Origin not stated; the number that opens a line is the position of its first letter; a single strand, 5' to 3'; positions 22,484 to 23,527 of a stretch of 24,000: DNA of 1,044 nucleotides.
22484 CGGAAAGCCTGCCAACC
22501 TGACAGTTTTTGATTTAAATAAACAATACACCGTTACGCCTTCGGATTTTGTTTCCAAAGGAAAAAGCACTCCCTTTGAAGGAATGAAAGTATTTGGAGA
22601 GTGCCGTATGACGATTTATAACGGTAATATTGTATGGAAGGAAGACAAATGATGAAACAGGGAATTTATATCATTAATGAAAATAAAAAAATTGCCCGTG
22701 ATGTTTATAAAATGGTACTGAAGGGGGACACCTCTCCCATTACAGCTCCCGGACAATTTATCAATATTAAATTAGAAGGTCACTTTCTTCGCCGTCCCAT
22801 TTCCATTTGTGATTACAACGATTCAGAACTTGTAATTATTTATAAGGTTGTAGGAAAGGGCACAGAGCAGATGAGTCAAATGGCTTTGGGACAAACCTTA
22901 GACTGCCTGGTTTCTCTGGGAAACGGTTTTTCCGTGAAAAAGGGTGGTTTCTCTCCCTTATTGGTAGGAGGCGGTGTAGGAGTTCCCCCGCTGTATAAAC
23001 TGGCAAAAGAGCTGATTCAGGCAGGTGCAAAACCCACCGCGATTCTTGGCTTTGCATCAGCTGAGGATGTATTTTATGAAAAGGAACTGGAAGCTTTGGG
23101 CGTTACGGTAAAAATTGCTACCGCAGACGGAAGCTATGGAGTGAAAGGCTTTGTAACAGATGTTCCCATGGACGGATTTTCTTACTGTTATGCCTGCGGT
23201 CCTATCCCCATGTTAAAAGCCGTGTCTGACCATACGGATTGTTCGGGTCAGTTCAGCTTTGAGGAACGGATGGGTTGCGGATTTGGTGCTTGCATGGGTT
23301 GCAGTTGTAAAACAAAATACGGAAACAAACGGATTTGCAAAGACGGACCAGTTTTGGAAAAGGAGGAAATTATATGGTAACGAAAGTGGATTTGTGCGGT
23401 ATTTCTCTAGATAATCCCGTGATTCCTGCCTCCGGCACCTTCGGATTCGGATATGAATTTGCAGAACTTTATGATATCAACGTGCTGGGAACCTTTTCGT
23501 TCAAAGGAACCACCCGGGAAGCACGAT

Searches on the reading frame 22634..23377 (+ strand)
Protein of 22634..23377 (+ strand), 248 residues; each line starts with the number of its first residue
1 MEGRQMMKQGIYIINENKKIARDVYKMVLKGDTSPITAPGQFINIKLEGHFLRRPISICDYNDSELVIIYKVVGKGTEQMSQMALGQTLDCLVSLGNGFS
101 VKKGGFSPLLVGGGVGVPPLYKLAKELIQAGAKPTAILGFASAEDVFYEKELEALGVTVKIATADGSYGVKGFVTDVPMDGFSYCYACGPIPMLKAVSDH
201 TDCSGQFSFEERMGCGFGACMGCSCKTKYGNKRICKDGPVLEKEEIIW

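Call 23: search_protein_families(library=pfam, proteins=[window:22634-23377:+], max_evalue=0.001)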
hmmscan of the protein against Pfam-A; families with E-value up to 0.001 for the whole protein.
window:22634-23377:+ (248 aa): 2 families
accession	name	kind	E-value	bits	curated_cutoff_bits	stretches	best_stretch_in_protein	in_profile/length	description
PF10418.14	DHODB_Fe-S_bind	-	1.9e-13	50.3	23.9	1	210-246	1-40/41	Iron-sulfur cluster binding domain of dihydroorotate dehydrogenase B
PF00175.26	NAD_binding_1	-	4.6e-06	27.7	22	1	110-198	1-108/109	Oxidoreductase NAD-binding domain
